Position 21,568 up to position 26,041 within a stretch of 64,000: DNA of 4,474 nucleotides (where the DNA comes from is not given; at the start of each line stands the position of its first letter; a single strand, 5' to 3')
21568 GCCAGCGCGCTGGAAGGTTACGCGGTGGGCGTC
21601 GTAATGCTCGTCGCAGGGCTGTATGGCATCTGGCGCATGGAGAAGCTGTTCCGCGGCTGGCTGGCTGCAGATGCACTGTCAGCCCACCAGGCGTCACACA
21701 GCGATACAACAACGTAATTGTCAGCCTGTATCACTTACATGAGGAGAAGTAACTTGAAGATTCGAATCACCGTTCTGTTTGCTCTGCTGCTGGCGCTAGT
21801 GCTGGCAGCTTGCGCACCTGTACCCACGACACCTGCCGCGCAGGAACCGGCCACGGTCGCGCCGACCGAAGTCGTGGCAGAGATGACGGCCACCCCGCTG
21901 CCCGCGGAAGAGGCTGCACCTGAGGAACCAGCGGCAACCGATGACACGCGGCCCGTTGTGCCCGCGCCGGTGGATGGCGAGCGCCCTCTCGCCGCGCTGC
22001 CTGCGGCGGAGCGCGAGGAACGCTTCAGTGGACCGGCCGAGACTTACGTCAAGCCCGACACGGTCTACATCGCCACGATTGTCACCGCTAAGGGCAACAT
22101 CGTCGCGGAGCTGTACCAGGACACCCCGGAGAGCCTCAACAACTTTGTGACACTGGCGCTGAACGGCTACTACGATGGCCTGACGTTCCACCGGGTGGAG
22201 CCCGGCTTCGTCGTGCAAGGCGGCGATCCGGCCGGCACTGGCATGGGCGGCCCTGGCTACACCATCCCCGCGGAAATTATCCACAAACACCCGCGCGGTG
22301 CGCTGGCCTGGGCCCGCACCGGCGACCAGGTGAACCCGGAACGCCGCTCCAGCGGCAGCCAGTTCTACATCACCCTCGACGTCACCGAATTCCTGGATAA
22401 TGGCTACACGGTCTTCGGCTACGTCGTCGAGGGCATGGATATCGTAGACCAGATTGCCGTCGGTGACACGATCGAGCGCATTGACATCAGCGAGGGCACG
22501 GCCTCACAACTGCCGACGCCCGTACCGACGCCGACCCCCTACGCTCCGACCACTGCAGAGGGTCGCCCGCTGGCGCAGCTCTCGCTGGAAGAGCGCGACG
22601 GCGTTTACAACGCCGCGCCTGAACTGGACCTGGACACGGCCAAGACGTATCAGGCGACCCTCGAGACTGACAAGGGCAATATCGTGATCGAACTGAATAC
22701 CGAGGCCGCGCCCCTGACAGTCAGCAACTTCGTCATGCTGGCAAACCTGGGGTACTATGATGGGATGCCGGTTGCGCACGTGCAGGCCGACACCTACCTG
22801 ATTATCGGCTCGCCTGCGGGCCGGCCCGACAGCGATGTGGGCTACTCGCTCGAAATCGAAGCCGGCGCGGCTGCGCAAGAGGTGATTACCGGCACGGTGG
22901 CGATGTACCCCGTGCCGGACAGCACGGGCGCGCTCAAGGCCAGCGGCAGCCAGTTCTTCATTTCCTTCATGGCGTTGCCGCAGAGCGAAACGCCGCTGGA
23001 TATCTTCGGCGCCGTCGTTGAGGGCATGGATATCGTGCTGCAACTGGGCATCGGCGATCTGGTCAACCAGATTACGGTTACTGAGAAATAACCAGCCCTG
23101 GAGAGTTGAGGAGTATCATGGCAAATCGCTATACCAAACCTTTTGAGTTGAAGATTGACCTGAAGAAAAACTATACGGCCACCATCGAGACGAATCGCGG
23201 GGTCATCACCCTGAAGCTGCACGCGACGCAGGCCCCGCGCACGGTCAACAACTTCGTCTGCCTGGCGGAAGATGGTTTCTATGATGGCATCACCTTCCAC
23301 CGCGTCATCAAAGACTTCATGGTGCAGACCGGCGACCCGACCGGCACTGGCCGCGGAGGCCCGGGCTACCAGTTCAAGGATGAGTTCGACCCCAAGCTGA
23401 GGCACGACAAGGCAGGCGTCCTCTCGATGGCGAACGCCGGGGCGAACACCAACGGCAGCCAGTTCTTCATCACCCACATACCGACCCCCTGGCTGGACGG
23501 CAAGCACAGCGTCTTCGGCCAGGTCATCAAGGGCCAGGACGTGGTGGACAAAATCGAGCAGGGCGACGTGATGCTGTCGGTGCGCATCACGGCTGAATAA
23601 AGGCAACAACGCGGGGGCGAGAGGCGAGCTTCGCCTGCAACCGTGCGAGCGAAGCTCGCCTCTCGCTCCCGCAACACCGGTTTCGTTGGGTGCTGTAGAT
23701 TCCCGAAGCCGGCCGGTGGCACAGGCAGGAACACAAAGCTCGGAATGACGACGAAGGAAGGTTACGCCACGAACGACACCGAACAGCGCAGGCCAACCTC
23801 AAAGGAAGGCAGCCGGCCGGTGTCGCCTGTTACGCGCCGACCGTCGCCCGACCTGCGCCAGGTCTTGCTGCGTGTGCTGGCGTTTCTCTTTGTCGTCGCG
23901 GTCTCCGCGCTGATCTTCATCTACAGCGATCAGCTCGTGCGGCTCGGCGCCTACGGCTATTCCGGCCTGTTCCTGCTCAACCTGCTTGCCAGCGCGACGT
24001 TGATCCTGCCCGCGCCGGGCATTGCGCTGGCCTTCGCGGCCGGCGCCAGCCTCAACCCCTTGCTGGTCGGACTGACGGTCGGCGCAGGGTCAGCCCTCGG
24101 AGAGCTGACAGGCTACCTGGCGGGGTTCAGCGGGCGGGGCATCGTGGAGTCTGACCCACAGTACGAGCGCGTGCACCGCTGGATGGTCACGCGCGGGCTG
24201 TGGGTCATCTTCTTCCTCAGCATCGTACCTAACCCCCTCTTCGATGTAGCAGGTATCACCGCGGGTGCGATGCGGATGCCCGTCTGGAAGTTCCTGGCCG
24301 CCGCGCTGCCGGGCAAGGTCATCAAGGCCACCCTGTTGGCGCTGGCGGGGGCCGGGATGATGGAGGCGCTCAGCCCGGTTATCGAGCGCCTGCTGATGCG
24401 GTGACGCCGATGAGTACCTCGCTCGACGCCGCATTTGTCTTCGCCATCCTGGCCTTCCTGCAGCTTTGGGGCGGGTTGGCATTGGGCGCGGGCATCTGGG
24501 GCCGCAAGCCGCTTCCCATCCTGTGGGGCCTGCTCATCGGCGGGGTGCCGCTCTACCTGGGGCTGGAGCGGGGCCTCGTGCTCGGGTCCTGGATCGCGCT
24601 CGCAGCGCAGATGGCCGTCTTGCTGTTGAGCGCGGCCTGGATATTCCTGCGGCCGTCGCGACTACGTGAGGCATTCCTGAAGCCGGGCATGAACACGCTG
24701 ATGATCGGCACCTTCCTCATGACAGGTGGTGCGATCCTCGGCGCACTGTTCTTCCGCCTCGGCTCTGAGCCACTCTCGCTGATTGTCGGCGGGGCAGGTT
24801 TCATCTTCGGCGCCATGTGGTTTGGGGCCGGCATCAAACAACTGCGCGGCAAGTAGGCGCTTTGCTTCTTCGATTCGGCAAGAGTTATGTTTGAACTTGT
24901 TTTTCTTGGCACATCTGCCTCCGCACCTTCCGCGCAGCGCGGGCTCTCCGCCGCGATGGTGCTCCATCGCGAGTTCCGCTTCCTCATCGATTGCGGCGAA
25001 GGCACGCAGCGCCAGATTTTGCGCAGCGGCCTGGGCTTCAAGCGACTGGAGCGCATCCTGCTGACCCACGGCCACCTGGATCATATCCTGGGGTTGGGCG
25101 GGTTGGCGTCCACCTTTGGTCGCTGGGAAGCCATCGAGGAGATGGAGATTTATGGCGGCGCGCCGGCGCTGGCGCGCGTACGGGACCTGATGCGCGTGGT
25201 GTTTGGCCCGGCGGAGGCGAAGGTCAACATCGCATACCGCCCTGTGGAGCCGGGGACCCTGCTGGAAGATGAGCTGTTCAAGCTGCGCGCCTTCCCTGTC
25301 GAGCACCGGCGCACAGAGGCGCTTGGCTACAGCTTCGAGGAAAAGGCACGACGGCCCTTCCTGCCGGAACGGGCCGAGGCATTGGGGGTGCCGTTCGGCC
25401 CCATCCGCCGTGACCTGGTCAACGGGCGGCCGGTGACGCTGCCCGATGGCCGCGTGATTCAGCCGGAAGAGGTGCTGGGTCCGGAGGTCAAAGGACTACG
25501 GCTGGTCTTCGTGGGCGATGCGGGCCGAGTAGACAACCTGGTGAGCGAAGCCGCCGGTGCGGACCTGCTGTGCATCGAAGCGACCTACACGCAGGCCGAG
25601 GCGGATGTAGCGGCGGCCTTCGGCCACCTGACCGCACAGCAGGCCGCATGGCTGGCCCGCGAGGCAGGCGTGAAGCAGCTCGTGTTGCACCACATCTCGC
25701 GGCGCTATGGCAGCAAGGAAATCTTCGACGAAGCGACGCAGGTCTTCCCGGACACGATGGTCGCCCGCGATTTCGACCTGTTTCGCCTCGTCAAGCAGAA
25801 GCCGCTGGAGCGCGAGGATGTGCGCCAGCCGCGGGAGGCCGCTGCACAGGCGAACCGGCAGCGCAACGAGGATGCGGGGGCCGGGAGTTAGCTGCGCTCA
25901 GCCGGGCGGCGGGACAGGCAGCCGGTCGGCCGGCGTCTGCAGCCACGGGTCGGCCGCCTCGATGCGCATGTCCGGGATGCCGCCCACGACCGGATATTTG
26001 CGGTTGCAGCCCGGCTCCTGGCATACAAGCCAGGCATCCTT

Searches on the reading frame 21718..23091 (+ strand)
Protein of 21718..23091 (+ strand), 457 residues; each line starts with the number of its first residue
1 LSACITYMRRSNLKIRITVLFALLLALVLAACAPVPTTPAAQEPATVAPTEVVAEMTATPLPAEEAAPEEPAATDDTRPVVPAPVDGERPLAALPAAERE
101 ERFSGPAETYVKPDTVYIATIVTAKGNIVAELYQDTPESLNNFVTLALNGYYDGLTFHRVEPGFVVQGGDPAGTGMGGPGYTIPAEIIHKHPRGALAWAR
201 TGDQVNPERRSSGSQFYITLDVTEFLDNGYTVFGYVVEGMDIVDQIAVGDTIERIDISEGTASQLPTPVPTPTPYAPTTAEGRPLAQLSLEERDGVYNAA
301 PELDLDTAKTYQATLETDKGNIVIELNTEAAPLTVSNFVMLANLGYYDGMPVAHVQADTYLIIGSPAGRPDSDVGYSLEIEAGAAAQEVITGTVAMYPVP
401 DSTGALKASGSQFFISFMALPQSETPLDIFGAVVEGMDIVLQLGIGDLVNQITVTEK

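Call 64: search_protein_families(library=pfam, proteins=[window:21718-23091:+])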
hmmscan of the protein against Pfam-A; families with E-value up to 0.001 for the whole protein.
window:21718-23091:+ (457 aa): 1 family
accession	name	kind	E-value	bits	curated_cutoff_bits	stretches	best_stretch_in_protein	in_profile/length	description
PF00160.26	Pro_isomerase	-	2.8e-62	210.1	21.7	2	120-253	3-144/159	Cyclophilin type peptidyl-prolyl cis-trans isomerase/CLD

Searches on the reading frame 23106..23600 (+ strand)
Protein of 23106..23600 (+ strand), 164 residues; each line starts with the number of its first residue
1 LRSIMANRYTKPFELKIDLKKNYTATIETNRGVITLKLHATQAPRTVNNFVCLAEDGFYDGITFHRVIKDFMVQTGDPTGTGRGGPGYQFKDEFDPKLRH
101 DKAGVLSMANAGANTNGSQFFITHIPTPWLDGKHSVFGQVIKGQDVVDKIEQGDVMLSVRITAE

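Call 64: search_protein_families(library=pfam, proteins=[window:23106-23600:+])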
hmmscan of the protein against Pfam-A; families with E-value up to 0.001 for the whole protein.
window:23106-23600:+ (164 aa): 1 family
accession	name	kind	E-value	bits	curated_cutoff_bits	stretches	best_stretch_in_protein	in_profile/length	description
PF00160.26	Pro_isomerase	-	3e-51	174.3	21.7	1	25-156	2-143/159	Cyclophilin type peptidyl-prolyl cis-trans isomerase/CLD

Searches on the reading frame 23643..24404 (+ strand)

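Call 64: search_protein_families(library=pfam, proteins=[window:23643-24404:+])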
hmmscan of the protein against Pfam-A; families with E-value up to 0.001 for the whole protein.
window:23643-24404:+ (253 aa): 1 family
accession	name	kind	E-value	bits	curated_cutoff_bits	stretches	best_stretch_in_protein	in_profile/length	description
PF09335.16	VTT_dom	-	2.9e-14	54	33.9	1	125-237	2-122/123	VTT domain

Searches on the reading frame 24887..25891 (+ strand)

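Call 64: search_protein_families(library=pfam, proteins=[window:24887-25891:+])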
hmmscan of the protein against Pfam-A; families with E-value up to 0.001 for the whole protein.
window:24887-25891:+ (334 aa): 4 families
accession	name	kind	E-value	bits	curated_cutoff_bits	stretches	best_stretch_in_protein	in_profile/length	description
PF12706.13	Lactamase_B_2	-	9e-22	78.1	27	2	31-156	2-136/200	Beta-lactamase superfamily domain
PF00753.33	Lactamase_B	-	1.7e-12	48.2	22.7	1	23-78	8-68/196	Metallo-beta-lactamase superfamily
PF13691.12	Lactamase_B_4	-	5.2e-07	29.7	27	1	26-69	18-63/63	tRNase Z endonuclease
PF23023.1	Anti-Pycsar_Apyc1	-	0.00037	20.5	50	1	21-74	21-74/250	Anti-Pycsar protein Apyc1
